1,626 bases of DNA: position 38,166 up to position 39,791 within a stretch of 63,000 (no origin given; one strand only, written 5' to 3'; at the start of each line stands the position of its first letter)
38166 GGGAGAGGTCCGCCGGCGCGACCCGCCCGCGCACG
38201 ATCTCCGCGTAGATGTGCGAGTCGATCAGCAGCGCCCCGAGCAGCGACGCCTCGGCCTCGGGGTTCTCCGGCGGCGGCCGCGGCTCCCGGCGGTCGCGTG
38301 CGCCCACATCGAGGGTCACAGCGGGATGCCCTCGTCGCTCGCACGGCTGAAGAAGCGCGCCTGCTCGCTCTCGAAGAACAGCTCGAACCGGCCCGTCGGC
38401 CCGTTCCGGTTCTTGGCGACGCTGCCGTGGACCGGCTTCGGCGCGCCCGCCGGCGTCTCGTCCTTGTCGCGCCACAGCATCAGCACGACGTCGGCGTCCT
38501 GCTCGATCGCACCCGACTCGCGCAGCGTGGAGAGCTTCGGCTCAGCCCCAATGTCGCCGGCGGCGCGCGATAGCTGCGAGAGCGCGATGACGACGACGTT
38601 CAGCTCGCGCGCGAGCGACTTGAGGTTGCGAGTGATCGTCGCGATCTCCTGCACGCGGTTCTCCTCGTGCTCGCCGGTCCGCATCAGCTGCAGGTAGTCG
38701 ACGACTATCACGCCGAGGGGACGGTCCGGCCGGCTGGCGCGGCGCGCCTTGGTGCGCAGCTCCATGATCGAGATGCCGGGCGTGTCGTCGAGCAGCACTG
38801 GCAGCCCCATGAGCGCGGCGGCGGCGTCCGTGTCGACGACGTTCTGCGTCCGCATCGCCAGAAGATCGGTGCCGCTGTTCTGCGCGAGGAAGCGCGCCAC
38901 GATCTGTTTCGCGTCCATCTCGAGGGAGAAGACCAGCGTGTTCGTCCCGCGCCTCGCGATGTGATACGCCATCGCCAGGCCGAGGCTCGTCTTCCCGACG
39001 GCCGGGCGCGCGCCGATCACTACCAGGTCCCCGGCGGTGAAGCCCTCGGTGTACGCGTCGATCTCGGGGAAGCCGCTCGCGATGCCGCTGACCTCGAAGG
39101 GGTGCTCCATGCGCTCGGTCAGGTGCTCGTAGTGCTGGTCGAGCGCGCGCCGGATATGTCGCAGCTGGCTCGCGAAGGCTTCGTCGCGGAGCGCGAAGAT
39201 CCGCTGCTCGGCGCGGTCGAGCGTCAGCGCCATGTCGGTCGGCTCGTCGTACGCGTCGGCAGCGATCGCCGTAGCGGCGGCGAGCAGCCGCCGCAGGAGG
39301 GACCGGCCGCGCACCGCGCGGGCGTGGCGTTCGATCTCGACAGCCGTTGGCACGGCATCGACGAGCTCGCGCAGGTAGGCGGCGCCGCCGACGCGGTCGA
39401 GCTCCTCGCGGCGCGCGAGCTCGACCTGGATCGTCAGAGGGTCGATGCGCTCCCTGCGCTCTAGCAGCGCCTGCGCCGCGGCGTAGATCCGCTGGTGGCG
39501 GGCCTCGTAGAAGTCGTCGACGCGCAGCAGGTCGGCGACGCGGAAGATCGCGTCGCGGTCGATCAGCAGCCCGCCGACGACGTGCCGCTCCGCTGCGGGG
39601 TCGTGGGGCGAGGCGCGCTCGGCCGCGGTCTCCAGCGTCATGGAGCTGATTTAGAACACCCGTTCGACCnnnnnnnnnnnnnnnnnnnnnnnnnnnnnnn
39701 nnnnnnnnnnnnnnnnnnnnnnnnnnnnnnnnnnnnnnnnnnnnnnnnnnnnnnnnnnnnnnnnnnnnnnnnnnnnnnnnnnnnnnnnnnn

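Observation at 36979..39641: Two diverged, translationally coupled dnaB genes in tandem on the chromosome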

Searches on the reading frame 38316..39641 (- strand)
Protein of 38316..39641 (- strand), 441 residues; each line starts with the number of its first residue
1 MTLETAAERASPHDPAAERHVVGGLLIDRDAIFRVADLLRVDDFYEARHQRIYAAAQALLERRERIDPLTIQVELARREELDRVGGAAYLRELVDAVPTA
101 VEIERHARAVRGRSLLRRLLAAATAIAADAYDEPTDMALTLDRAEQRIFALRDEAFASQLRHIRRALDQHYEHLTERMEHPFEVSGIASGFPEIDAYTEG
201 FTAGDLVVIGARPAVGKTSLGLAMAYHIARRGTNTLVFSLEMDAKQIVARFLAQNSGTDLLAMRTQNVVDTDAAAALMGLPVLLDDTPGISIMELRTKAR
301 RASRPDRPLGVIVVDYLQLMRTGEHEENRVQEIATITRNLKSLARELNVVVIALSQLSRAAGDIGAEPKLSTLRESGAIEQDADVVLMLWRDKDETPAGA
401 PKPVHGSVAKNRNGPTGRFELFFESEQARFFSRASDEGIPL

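Call 3: search_protein_families(library=pfam, proteins=[window:38316-39641:-])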
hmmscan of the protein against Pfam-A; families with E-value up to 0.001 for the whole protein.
window:38316-39641:- (441 aa): 4 families
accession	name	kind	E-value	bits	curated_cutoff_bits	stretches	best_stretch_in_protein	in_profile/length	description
PF03796.21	DnaB_C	-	6e-76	255.6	27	1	186-430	1-253/255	DnaB-like helicase C terminal domain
PF00772.26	DnaB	-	1e-29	103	23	1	11-111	2-102/103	DnaB-like helicase N terminal domain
PF13481.12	AAA_25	-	6.3e-13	49.2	27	1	182-358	10-191/195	AAA domain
PF06745.19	ATPase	-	6.6e-06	26.1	26.6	1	189-363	3-170/231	KaiC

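Call 4: search_protein_families(library=ncbifam, proteins=[window:38316-39641:-])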
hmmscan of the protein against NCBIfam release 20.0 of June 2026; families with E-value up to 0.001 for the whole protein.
window:38316-39641:- (441 aa): 19 families
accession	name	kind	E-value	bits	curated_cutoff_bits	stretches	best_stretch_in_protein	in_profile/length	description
TIGR00665.1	DnaB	equivalog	3.5e-127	424.8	385.25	1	11-432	2-432/435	replicative DNA helicase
NF005852.0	PRK07773.1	equivalog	1.7e-117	393.9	780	2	6-379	19-399/886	replicative DNA helicase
NF004384.0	PRK05748.1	equivalog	1.5e-116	389.7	525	1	4-434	3-443/452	replicative DNA helicase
TIGR03600.1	phage_DnaB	exception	2.8e-101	339.6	498.65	1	16-423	3-421/421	phage replicative helicase, DnaB family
NF004109.0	PRK05595.1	equivalog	2.4e-97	326.4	737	1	9-430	6-435/444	replicative DNA helicase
NF006606.0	PRK09165.1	equivalog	2.2e-95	320.1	540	1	5-434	15-488/497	replicative DNA helicase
NF040583.1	dnaB_SPI-7_type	exception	2.4e-90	303.7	655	1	13-430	3-431/434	SPI-7-type island replicative DNA helicase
NF005424.0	PRK07004.1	equivalog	3.6e-88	296.1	834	1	9-432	13-450/460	replicative DNA helicase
NF006443.0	PRK08760.1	equivalog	3.9e-87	292.6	741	1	9-436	31-470/476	replicative DNA helicase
NF006458.0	PRK08840.1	equivalog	1.2e-82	278.1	884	1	9-432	18-455/464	replicative DNA helicase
NF006306.0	PRK08506.1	equivalog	1.6e-81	274.4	596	1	17-393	9-388/472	replicative DNA helicase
NF005369.0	PRK06904.1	equivalog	4.9e-80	269.5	809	1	9-434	23-465/474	replicative DNA helicase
NF005945.0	PRK08006.1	equivalog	3.5e-79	266.8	898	1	10-432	26-462/471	replicative DNA helicase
NF004967.0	PRK06321.1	equivalog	3e-71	240.7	751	1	9-433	14-465/472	replicative DNA helicase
NF005240.0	PRK06749.1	subfamily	1.4e-61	208.6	686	1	16-431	7-425/428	replicative DNA helicase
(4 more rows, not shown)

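Call 7: find_encoding_contigs(protein=window:38316-39641:-, flank=10000, max_places=6)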
Protein window:38316-39641:- (441 aa): no gene with exactly this product is on record in the collection.

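Call 9: find_homologous_proteins(query=window:38316-39641:-)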
Query window:38316-39641:- (441 aa): 8000 proteins with E <= 0.001 among 8000 candidates; the best 120 are listed.
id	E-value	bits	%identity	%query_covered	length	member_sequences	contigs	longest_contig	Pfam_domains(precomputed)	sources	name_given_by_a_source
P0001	1.5e-278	941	100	100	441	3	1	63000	PF06745.20,PF03796.22,PF00772.27,PF13481.13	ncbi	-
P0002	3.8e-226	769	81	100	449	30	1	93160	PF06745.20,PF03796.22,PF00772.27,PF13481.13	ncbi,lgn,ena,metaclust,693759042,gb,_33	metaclust:\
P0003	5.2e-217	739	78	99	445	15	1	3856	PF06745.20,PF03796.22,PF00772.27,PF13481.13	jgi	jgi:replicative DNA helicase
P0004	1.9e-216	737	77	100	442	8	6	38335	PF03796.22,PF00772.27,PF13481.13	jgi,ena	jgi:replicative DNA helicase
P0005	1.8e-215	734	77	100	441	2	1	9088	PF06745.20,PF03796.22,PF00772.27,PF13481.13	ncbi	-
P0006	6.7e-215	732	77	99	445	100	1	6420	PF03796.22,PF00772.27,PF13481.13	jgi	jgi:replicative DNA helicase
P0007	2.4e-214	730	76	100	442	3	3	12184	PF03796.22,PF00772.27,PF13481.13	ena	-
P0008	5.3e-213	725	76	100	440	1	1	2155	PF03796.22,PF00772.27,PF13481.13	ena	-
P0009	9.0e-213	725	76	100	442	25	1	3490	PF03796.22,PF00772.27,PF13481.13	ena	-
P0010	2.8e-211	720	76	100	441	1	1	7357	PF06745.20,PF03796.22,PF00772.27,PF13481.13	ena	-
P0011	6.3e-211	719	76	100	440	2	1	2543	PF06745.20,PF03796.22,PF00772.27,PF13481.13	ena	-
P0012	5.5e-210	716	75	100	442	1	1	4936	PF03796.22,PF00772.27,PF13481.13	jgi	-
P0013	1.7e-209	714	76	100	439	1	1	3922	PF06745.20,PF03796.22,PF00772.27,PF13481.13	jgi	-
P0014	4.6e-209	712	76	100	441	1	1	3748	PF03796.22,PF00772.27,PF13481.13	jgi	-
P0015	1.1e-208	711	75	100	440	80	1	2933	PF06745.20,PF03796.22,PF00772.27,PF13481.13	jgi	jgi:replicative DNA helicase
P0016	1.4e-208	711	75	100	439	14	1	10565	PF06745.20,PF03796.22,PF00772.27,PF13481.13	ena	-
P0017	1.7e-208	711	76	100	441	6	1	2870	PF06745.20,PF03796.22,PF00772.27,PF13481.13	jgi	jgi:replicative DNA helicase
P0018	2.7e-208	710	77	100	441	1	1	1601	PF06745.20,PF03796.22,PF00772.27,PF13481.13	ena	-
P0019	2.8e-208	710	75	100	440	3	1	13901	PF06745.20,PF03796.22,PF00772.27,PF13481.13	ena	-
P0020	8.1e-208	708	75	100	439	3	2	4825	PF06745.20,PF03796.22,PF00772.27,PF13481.13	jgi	jgi:replicative DNA helicase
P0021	8.3e-208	708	75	100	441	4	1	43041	PF06745.20,PF03796.22,PF00772.27,PF13481.13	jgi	-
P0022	8.6e-208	708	76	100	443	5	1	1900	PF06745.20,PF03796.22,PF00772.27,PF13481.13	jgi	jgi:replicative DNA helicase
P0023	1.9e-207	707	75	99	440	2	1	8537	PF06745.20,PF03796.22,PF00772.27,PF13481.13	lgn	-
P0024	2.9e-207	707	75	100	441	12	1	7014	PF06745.20,PF03796.22,PF00772.27,PF13481.13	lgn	-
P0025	4.2e-207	706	76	88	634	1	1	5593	PF06745.20,PF03796.22,PF00772.27,PF13481.13,PF14890.12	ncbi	ncbi:MAG: replicative DNA helicase [Candidatus Limnocylindria bacterium]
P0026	4.8e-207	706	75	100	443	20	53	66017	PF06745.20,PF03796.22,PF00772.27,PF13481.13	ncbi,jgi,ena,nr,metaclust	ncbi:MAG: replicative DNA helicase [Chloroflexi bacterium]|nr:MAG: replicative DNA helicase [Chlorof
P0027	8.3e-207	705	75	100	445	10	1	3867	PF06745.20,PF03796.22,PF00772.27,PF13481.13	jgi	-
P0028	1.1e-206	705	75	99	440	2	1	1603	PF06745.20,PF03796.22,PF00772.27,PF13481.13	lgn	-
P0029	2.2e-206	704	76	99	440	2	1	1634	PF06745.20,PF03796.22,PF00772.27,PF13481.13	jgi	jgi:replicative DNA helicase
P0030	2.3e-206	704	75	99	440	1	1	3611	PF06745.20,PF03796.22,PF00772.27,PF13481.13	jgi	-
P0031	3.0e-206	703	75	99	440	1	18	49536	PF06745.20,PF03796.22,PF00772.27,PF13481.13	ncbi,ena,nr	ncbi:MAG: replicative DNA helicase [Chloroflexi bacterium]|nr:MAG: replicative DNA helicase [Chlorof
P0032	3.1e-206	703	75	99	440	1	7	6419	PF06745.20,PF03796.22,PF00772.27,PF13481.13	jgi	-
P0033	6.7e-206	702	74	99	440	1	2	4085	PF06745.20,PF03796.22,PF00772.27,PF13481.13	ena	-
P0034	7.2e-206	702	74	100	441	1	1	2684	PF06745.20,PF03796.22,PF00772.27,PF13481.13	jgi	jgi:replicative DNA helicase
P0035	8.2e-206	702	74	100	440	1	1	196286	PF06745.20,PF03796.22,PF00772.27,PF13481.13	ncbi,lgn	-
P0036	9.4e-206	702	74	99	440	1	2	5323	PF06745.20,PF03796.22,PF00772.27,PF13481.13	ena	-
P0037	9.4e-206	702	74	99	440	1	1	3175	PF06745.20,PF03796.22,PF00772.27,PF13481.13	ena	-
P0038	9.5e-206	702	74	99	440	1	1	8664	PF06745.20,PF03796.22,PF00772.27,PF13481.13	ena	-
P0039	9.6e-206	702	74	100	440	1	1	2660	PF06745.20,PF03796.22,PF00772.27,PF13481.13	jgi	-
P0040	1.4e-205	701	73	100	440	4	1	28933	PF03796.22,PF00772.27,PF13481.13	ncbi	ncbi:MAG TPA: replicative DNA helicase [Candidatus Limnocylindria bacterium]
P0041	1.6e-205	701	74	100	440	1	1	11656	PF06745.20,PF03796.22,PF00772.27,PF13481.13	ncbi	-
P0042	1.8e-205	701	75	99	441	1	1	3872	PF03796.22,PF00772.27,PF13481.13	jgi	jgi:replicative DNA helicase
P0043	2.1e-205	700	74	100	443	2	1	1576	PF06745.20,PF03796.22,PF00772.27,PF13481.13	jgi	jgi:replicative DNA helicase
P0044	2.3e-205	700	77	98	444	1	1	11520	PF06745.20,PF03796.22,PF00772.27,PF13481.13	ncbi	ncbi:MAG: replicative DNA helicase [Candidatus Limnocylindria bacterium]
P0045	4.4e-205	699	75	99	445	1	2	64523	PF06745.20,PF03796.22,PF00772.27,PF13481.13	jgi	jgi:replicative DNA helicase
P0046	4.5e-205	699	75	100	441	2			PF03796.22,PF00772.27,PF13481.13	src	-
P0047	4.7e-205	699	76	100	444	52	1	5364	PF06745.20,PF03796.22,PF00772.27,PF13481.13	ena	-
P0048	5.3e-205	699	75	100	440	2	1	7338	PF06745.20,PF03796.22,PF00772.27,PF13481.13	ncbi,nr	ncbi:MAG TPA: replicative DNA helicase [Candidatus Limnocylindria bacterium]|nr:replicative DNA heli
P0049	5.4e-205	699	74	99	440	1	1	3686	PF06745.20,PF03796.22,PF00772.27,PF13481.13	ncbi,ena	-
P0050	5.6e-205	699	74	99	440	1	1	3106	PF06745.20,PF03796.22,PF00772.27,PF13481.13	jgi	-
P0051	6.0e-205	699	75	100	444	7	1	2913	PF06745.20,PF03796.22,PF00772.27,PF13481.13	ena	-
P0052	8.2e-205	698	74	100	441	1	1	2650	PF06745.20,PF03796.22,PF00772.27,PF13481.13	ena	-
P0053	8.8e-205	698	74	100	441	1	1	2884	PF06745.20,PF03796.22,PF00772.27,PF13481.13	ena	-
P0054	9.5e-205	698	74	100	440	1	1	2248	PF06745.20,PF03796.22,PF00772.27,PF13481.13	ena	-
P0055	1.2e-204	698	75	100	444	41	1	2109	PF06745.20,PF03796.22,PF00772.27,PF13481.13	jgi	jgi:replicative DNA helicase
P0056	1.4e-204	698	74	100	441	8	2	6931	PF06745.20,PF03796.22,PF00772.27,PF13481.13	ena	-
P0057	1.6e-204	698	74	100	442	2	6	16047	PF06745.20,PF03796.22,PF00772.27,PF13481.13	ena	-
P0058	1.9e-204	697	75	100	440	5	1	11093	PF06745.20,PF03796.22,PF00772.27,PF13481.13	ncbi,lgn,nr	ncbi:MAG TPA: replicative DNA helicase [Candidatus Limnocylindria bacterium]|nr:replicative DNA heli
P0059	2.0e-204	697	76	100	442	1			PF03796.22,PF00772.27,PF13481.13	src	-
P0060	2.3e-204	697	73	100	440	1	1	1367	PF06745.20,PF03796.22,PF00772.27,PF13481.13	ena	-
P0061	2.5e-204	697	74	100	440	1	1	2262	PF06745.20,PF03796.22,PF00772.27,PF13481.13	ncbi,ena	ncbi:MAG: replicative DNA helicase [Chloroflexota bacterium]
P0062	2.9e-204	697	74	99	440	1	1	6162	PF06745.20,PF03796.22,PF00772.27,PF13481.13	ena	-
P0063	2.9e-204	697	74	85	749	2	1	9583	PF03796.22,PF00772.27,PF13481.13,PF14890.12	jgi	jgi:replicative DNA helicase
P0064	3.4e-204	696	74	100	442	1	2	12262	PF06745.20,PF03796.22,PF00772.27,PF13481.13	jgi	-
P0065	3.8e-204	696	75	85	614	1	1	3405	PF06745.20,PF03796.22,PF00772.27,PF13481.13,PF14890.12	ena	-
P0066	4.1e-204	696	75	100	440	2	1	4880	PF06745.20,PF03796.22,PF00772.27,PF13481.13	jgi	-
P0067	4.1e-204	696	73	100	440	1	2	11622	PF06745.20,PF03796.22,PF00772.27,PF13481.13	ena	-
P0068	4.6e-204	696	74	100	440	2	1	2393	PF06745.20,PF03796.22,PF00772.27,PF13481.13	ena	-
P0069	5.2e-204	696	73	100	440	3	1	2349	PF06745.20,PF03796.22,PF00772.27,PF13481.13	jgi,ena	-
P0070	9.0e-204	695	73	100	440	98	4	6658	PF06745.20,PF03796.22,PF00772.27,PF13481.13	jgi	jgi:replicative DNA helicase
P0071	1.2e-203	695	73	100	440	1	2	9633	PF06745.20,PF03796.22,PF00772.27,PF13481.13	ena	-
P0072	1.5e-203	694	73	100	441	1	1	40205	PF06745.20,PF03796.22,PF00772.27,PF13481.13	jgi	jgi:replicative DNA helicase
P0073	1.5e-203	694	73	100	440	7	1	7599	PF06745.20,PF03796.22,PF00772.27,PF13481.13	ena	-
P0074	2.0e-203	694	73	100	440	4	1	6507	PF06745.20,PF03796.22,PF00772.27,PF13481.13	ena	-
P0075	2.1e-203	694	74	100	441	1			PF06745.20,PF03796.22,PF00772.27,PF13481.13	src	-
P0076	2.4e-203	694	72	100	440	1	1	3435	PF06745.20,PF03796.22,PF00772.27,PF13481.13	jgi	-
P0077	3.1e-203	693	74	100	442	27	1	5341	PF06745.20,PF03796.22,PF00772.27,PF13481.13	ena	-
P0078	3.9e-203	693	77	85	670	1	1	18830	PF06745.20,PF03796.22,PF00772.27,PF13481.13,PF14890.12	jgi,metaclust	metaclust:\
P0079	4.6e-203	693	73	100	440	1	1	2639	PF06745.20,PF03796.22,PF00772.27,PF13481.13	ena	-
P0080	6.3e-203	692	74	100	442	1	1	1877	PF06745.20,PF03796.22,PF00772.27,PF13481.13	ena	-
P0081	6.9e-203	692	74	100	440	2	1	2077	PF03796.22,PF00772.27,PF13481.13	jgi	jgi:replicative DNA helicase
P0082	7.4e-203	692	74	100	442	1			PF06745.20,PF03796.22,PF00772.27,PF13481.13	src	-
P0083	9.2e-203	692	74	100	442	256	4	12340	PF06745.20,PF03796.22,PF00772.27,PF13481.13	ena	-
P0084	1.1e-202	692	73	100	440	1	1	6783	PF06745.20,PF03796.22,PF00772.27,PF13481.13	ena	-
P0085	1.2e-202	691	73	99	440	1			PF06745.20,PF03796.22,PF00772.27,PF13481.13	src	-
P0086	1.5e-202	691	73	100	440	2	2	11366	PF03796.22,PF00772.27,PF13481.13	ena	-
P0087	2.8e-202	690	74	99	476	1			PF03796.22,PF00772.27,PF13481.13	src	-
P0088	2.8e-202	690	74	100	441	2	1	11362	PF03796.22,PF00772.27,PF13481.13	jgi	jgi:replicative DNA helicase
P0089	4.0e-202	690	77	85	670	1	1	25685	PF06745.20,PF03796.22,PF00772.27,PF13481.13,PF14890.12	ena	-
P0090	5.3e-202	689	74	98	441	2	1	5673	PF06745.20,PF03796.22,PF00772.27,PF13481.13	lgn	-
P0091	5.4e-202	689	73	100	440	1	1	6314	PF06745.20,PF03796.22,PF00772.27,PF13481.13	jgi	-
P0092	5.7e-202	689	72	100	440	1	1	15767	PF03796.22,PF00772.27,PF13481.13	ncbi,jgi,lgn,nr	ncbi:MAG: replicative DNA helicase [Chloroflexi bacterium]|nr:replicative DNA helicase [Chloroflexot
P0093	6.3e-202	689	74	100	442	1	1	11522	PF06745.20,PF03796.22,PF00772.27,PF13481.13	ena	-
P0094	7.7e-202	689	74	100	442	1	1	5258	PF06745.20,PF03796.22,PF00772.27,PF13481.13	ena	-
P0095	7.7e-202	689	74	100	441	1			PF06745.20,PF03796.22,PF00772.27,PF13481.13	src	-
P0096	7.8e-202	689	73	100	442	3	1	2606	PF06745.20,PF03796.22,PF00772.27,PF13481.13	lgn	-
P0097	8.0e-202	689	74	100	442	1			PF06745.20,PF03796.22,PF00772.27,PF13481.13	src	-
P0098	8.3e-202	689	74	99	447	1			PF06745.20,PF03796.22,PF00772.27,PF13481.13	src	-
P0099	9.5e-202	688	74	100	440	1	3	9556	PF06745.20,PF03796.22,PF00772.27,PF13481.13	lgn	-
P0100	9.6e-202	688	74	99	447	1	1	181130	PF06745.20,PF03796.22,PF00772.27,PF13481.13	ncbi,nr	ncbi:MAG: replicative DNA helicase [Chloroflexi bacterium]|nr:replicative DNA helicase [Chloroflexot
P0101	2.2e-201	687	73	100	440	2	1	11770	PF06745.20,PF03796.22,PF00772.27,PF13481.13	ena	-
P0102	2.2e-201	687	75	85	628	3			PF03796.22,PF00772.27,PF13481.13,PF14890.12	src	-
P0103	3.9e-201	686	74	85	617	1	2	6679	PF03796.22,PF00772.27,PF13481.13,PF14890.12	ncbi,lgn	-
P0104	6.9e-201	686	73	100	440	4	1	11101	PF06745.20,PF03796.22,PF00772.27,PF13481.13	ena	-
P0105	8.8e-201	685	73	100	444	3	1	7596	PF03796.22,PF00772.27,PF13481.13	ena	-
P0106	9.5e-201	685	73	100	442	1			PF03796.22,PF00772.27,PF13481.13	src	-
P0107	1.0e-200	685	74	99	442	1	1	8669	PF06745.20,PF03796.22,PF00772.27,PF13481.13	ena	-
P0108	1.1e-200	685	73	100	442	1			PF06745.20,PF03796.22,PF00772.27,PF13481.13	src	-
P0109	1.1e-200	685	73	100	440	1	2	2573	PF06745.20,PF03796.22,PF00772.27,PF13481.13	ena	-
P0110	1.1e-200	685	73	100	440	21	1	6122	PF03796.22,PF00772.27,PF13481.13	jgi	-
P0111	1.6e-200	684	73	100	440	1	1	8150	PF06745.20,PF03796.22,PF00772.27,PF13481.13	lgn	-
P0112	2.6e-200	684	74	100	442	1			PF06745.20,PF03796.22,PF00772.27,PF13481.13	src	-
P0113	3.1e-200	683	72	100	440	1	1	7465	PF06745.20,PF03796.22,PF00772.27,PF13481.13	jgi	jgi:replicative DNA helicase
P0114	4.1e-200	683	72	100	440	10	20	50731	PF06745.20,PF03796.22,PF00772.27,PF13481.13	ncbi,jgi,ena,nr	ncbi:MAG: replicative DNA helicase [Chloroflexi bacterium]|nr:MAG: replicative DNA helicase [Chlorof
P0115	4.2e-200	683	76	85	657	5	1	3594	PF06745.20,PF03796.22,PF00772.27,PF13481.13,PF14890.12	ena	-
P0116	5.8e-200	683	73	100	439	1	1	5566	PF06745.20,PF03796.22,PF00772.27,PF13481.13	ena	-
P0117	7.0e-200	682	74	100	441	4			PF06745.20,PF03796.22,PF00772.27,PF13481.13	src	-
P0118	1.1e-199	682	74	99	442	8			PF06745.20,PF03796.22,PF00772.27,PF13481.13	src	-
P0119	1.1e-199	682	73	100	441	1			PF03796.22,PF00772.27,PF13481.13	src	-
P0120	1.2e-199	681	73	100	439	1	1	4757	PF06745.20,PF03796.22,PF00772.27,PF13481.13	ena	-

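Call 10: find_encoding_contigs(protein=P0002, flank=6000, max_places=3)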
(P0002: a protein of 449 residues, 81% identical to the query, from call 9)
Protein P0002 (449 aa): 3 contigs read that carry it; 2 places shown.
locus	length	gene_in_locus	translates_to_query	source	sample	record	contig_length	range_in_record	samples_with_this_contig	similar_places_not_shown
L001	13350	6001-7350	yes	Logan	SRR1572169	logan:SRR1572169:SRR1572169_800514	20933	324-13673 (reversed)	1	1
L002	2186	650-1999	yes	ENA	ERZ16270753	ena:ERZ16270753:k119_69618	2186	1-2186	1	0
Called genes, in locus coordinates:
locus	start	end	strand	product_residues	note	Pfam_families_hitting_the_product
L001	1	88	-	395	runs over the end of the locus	PF00083:Sugar_tr (faint), PF07690:MFS_1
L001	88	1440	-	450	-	PF00753:Lactamase_B (faint), PF00581:Rhodanese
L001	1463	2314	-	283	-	PF00581:Rhodanese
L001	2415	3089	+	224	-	PF01022:HTH_5, PF12840:HTH_20 (faint), PF00581:Rhodanese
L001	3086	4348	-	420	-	PF00709:Adenylsucc_synt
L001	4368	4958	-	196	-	PF02698:DUF218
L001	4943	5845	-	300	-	PF01073:3Beta_HSD, PF01370:Epimerase, PF02719:Polysacc_synt_2 (faint), PF04321:RmlD_sub_bind, PF13460:NAD_binding_10, PF16363:GDP_Man_Dehyd, PF07993:NAD_binding_4 (weak)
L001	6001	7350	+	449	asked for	PF00772:DnaB, PF13481:AAA_25, PF03796:DnaB_C, PF06745:ATPase (weak)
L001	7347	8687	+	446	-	PF00772:DnaB, PF03796:DnaB_C, PF06745:ATPase, PF13481:AAA_25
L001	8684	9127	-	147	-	PF01281:Ribosomal_L9_N, PF03948:Ribosomal_L9_C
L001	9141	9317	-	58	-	-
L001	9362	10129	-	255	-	PF00924:MS_channel_2nd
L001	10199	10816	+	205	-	PF01726:LexA_DNA_bind, PF00717:Peptidase_S24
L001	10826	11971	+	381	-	PF06224:AlkZ-like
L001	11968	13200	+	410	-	PF00817:IMS, PF11798:IMS_HHH, PF21999:IMS_HHH_1 (weak), PF11799:IMS_C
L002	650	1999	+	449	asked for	PF00772:DnaB, PF13481:AAA_25, PF03796:DnaB_C, PF06745:ATPase (weak)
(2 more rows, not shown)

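Call 11: find_encoding_contigs(protein=P0035, flank=6000, max_places=3)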
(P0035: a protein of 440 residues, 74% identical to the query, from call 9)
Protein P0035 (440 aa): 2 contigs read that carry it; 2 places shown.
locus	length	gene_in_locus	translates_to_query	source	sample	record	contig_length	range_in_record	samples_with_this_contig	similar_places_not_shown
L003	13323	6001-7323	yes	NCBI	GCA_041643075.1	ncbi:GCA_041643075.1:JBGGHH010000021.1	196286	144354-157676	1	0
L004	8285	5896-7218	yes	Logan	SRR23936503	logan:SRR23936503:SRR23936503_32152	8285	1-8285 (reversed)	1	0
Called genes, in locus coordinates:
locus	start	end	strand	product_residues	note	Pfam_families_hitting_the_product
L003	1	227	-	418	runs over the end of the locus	PF00709:Adenylsucc_synt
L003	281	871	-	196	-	PF02698:DUF218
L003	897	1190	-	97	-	PF13451:zf_Tbcl, PF23477:zf_Tbcl_2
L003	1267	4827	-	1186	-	PF01590:GAF (weak), PF13185:GAF_2, PF13424:TPR_12 (faint), PF00990:GGDEF, PF00563:EAL, PF13374:TPR_10 (faint)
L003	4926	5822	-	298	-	PF01073:3Beta_HSD, PF01370:Epimerase, PF02719:Polysacc_synt_2, PF04321:RmlD_sub_bind, PF08659:KR (faint), PF13460:NAD_binding_10, PF16363:GDP_Man_Dehyd, PF07993:NAD_binding_4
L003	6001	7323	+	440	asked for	PF00772:DnaB, PF13481:AAA_25, PF03796:DnaB_C, PF06745:ATPase (weak)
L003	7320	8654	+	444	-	PF00772:DnaB, PF03796:DnaB_C, PF06745:ATPase (weak), PF13481:AAA_25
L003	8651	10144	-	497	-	PF01590:GAF, PF13185:GAF_2, PF13492:GAF_3 (weak), PF01590:GAF, PF13185:GAF_2, PF13492:GAF_3, PF00990:GGDEF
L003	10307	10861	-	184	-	-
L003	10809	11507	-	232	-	-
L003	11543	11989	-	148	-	PF01281:Ribosomal_L9_N, PF03948:Ribosomal_L9_C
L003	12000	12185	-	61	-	-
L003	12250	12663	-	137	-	PF06803:DUF1232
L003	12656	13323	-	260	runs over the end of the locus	PF00924:MS_channel_2nd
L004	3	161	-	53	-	?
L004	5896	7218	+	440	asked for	PF00772:DnaB, PF13481:AAA_25, PF03796:DnaB_C, PF06745:ATPase (weak)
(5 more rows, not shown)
